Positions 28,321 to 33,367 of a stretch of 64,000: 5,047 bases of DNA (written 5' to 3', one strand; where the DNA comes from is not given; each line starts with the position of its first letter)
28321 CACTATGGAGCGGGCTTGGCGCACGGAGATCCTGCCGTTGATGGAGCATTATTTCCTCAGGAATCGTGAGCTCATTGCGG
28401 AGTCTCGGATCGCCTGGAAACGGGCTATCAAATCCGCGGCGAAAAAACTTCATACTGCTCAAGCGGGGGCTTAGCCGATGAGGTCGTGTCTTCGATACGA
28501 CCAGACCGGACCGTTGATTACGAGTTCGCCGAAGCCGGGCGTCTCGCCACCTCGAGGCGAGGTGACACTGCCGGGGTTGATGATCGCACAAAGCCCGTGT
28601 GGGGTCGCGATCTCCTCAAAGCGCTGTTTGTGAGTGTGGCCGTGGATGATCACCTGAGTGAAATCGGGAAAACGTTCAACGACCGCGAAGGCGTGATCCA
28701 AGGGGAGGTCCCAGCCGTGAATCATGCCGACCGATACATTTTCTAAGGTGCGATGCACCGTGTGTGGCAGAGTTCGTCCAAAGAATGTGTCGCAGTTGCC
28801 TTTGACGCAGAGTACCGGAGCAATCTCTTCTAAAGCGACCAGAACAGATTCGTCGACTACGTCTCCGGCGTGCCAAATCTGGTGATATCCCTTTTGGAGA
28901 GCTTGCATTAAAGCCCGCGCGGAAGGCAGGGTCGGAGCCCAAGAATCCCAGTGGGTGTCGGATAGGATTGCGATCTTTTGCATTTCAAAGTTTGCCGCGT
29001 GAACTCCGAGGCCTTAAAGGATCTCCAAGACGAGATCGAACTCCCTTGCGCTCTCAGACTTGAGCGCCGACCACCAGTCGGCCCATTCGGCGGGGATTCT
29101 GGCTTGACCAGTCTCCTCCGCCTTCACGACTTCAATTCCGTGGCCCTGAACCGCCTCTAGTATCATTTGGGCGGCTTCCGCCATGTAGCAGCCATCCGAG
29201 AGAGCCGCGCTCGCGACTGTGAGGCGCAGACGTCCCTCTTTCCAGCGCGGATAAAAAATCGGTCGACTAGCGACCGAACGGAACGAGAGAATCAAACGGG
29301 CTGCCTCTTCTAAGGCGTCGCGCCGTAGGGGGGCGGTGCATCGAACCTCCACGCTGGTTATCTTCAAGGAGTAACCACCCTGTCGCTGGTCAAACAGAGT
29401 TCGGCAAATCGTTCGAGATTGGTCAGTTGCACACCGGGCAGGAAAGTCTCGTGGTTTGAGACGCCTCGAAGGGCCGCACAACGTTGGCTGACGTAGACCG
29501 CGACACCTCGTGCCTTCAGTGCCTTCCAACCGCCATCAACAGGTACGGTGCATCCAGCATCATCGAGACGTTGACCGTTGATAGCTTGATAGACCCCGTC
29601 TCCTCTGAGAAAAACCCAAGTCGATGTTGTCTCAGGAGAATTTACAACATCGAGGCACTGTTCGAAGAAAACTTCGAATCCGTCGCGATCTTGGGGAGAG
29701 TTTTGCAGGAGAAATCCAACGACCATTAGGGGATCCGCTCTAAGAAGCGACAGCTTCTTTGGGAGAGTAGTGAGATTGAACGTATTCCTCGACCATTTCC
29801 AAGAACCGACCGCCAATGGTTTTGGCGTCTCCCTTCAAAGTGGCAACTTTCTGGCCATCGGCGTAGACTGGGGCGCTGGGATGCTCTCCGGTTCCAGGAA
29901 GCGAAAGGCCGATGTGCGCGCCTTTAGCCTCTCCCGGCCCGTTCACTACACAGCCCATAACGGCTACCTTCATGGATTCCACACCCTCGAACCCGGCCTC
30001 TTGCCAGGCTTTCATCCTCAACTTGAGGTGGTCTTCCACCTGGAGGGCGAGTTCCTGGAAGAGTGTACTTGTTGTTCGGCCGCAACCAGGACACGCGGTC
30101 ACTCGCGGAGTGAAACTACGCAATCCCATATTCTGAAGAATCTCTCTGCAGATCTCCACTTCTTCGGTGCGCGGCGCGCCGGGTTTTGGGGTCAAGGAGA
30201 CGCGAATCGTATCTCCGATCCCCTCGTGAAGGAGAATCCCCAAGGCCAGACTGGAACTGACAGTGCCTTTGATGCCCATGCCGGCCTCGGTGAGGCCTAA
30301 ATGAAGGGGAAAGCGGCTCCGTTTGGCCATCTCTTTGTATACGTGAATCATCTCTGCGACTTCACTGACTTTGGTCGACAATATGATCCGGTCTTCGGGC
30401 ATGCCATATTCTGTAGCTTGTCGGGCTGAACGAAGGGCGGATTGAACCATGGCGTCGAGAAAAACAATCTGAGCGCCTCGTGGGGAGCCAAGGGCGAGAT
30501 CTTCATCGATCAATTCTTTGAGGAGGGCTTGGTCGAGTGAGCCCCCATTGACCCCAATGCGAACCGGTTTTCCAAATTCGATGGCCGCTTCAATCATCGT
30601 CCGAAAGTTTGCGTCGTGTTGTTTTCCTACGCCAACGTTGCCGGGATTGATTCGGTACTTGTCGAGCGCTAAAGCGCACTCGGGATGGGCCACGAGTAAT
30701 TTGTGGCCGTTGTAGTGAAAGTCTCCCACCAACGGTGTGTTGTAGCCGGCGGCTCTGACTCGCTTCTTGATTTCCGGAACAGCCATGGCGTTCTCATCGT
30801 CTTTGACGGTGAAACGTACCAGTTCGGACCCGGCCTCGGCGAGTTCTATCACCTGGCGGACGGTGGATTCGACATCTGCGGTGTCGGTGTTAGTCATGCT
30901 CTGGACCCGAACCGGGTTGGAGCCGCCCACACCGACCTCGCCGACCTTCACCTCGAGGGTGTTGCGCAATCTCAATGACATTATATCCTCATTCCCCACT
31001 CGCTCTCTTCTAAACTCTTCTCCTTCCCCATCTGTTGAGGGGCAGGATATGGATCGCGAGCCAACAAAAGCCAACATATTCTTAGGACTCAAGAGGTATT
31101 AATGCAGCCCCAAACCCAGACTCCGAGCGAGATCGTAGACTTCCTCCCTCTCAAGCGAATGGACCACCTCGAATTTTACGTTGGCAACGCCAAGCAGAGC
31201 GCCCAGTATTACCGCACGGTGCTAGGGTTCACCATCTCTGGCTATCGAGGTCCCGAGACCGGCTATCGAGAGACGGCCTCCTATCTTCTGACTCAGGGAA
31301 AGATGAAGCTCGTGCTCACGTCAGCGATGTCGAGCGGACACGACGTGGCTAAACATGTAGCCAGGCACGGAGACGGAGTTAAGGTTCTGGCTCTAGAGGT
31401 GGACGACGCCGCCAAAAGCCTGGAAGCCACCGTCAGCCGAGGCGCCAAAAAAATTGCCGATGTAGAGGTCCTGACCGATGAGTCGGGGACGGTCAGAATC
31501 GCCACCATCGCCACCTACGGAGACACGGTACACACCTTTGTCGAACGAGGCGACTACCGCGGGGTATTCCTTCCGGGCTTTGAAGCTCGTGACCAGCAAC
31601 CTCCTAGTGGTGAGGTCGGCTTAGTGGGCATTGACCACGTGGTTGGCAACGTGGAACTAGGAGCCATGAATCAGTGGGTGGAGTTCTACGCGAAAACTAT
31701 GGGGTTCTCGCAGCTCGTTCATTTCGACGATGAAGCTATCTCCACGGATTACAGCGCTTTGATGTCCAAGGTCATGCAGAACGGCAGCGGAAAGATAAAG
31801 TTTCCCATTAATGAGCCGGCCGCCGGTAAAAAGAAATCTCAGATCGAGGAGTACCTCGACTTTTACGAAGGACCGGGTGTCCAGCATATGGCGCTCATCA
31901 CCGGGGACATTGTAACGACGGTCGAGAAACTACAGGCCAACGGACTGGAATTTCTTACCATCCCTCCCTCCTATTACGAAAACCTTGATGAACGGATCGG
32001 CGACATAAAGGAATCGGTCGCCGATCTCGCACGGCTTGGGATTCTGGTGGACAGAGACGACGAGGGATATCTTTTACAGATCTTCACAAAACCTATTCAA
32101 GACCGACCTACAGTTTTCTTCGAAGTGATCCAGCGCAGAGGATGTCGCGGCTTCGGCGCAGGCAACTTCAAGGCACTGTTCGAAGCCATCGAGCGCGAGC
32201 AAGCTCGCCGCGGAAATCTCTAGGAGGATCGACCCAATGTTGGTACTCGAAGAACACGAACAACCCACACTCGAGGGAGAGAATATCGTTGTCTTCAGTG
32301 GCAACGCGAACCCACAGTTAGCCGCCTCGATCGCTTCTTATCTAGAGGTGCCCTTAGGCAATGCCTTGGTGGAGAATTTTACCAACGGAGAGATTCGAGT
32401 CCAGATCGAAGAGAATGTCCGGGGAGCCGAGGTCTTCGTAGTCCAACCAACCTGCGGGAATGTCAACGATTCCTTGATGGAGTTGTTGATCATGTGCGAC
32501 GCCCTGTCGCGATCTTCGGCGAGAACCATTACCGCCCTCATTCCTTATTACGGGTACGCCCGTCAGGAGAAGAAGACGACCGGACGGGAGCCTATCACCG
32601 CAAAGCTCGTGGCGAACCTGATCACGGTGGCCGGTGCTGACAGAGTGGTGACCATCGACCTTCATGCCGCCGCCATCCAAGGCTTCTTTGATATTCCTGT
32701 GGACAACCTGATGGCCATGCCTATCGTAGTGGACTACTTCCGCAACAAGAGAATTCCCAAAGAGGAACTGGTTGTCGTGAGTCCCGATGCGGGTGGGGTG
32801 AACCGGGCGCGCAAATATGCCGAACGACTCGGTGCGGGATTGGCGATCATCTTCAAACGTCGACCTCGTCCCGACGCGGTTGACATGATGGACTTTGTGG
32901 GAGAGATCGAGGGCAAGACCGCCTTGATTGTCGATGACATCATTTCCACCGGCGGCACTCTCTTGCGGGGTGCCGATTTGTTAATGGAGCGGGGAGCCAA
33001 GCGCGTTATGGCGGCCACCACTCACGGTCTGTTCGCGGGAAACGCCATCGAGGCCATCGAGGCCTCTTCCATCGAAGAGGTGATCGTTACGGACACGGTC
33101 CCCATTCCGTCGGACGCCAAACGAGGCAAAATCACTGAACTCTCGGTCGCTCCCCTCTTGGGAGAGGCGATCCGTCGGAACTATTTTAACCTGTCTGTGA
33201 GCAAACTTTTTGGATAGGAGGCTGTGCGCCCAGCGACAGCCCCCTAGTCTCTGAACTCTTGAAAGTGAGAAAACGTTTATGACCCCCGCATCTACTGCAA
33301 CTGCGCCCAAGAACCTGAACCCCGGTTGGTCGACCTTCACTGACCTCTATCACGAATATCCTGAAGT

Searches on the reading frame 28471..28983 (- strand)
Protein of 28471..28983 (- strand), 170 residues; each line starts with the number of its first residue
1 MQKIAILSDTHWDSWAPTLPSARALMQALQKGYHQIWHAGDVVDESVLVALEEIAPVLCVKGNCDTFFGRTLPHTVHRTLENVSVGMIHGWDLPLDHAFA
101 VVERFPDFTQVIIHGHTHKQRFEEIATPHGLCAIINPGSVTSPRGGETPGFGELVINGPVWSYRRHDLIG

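Call 56: search_protein_families(library=pfam, proteins=[window:28471-28983:-], max_evalue=0.0001)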
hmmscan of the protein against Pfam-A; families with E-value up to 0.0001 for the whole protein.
window:28471-28983:- (170 aa): 2 families
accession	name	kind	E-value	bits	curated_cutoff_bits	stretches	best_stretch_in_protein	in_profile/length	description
PF12850.12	Metallophos_2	-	1e-27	97.5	27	1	3-151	2-146/154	Calcineurin-like phosphoesterase superfamily domain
PF00149.33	Metallophos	-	5.1e-07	30.7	21.5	1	3-67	2-72/191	Calcineurin-like phosphoesterase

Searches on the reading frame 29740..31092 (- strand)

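Call 56: search_protein_families(library=pfam, proteins=[window:29740-31092:-], max_evalue=0.0001)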
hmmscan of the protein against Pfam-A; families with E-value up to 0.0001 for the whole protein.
window:29740-31092:- (450 aa): 1 family
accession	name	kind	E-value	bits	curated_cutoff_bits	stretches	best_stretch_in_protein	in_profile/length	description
PF04551.19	GcpE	-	7.6e-113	377.4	32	1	46-434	2-341/343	GcpE protein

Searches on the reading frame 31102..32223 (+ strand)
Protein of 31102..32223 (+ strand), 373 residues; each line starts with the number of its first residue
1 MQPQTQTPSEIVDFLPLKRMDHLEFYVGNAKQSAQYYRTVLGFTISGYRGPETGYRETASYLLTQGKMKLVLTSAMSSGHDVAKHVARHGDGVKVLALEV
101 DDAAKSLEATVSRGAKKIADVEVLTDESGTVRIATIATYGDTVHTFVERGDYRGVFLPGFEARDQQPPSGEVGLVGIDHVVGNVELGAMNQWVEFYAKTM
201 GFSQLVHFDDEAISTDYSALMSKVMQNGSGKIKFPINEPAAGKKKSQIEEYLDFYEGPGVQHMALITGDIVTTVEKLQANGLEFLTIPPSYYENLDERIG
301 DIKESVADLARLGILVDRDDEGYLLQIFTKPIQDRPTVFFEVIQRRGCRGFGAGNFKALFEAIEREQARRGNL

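Call 12: search_protein_families(library=pfam, proteins=[window:31102-32223:+], max_evalue=0.001)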
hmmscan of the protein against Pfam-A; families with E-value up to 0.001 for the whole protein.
window:31102-32223:+ (373 aa): 4 families
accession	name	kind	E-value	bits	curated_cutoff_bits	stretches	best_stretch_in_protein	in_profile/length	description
PF00903.31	Glyoxalase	-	8.8e-22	78.2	20.6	2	177-297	2-108/121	Glyoxalase/Bleomycin resistance protein/Dioxygenase superfamily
PF13669.12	Glyoxalase_4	-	7.5e-13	49.2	27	2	21-118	1-94/109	Glyoxalase/Bleomycin resistance protein/Dioxygenase superfamily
PF14696.12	Glyoxalase_5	-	1.7e-06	28.7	27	1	22-149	12-126/139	Hydroxyphenylpyruvate dioxygenase, HPPD, N-terminal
PF13468.12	Glyoxalase_3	-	1.9e-05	25.2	25.1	0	20-151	1-128/176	Glyoxalase-like domain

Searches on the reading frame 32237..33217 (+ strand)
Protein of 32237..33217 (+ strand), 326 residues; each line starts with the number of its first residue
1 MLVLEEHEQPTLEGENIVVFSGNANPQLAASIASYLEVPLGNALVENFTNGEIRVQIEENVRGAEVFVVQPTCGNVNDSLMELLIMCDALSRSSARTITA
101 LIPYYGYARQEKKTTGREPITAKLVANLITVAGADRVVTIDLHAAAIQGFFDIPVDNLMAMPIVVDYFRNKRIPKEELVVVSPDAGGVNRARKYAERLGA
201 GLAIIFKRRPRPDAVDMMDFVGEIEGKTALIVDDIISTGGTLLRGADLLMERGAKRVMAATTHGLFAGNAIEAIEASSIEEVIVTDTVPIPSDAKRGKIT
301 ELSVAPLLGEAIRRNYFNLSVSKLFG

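Call 12: search_protein_families(library=pfam, proteins=[window:32237-33217:+], max_evalue=0.001)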
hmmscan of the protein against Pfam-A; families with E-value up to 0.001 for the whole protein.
window:32237-33217:+ (326 aa): 3 families
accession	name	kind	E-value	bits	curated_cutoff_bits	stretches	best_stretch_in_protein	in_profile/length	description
PF13793.12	Pribosyltran_N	-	2.7e-51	172.8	25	1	17-133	1-117/117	N-terminal domain of ribose phosphate pyrophosphokinase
PF14572.12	Pribosyl_synth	-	1.6e-28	100.3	27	1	218-325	75-183/184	Phosphoribosyl synthetase-associated domain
PF00156.33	Pribosyltran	-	6.5e-19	68.2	26.3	1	169-263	24-124/158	Phosphoribosyl transferase domain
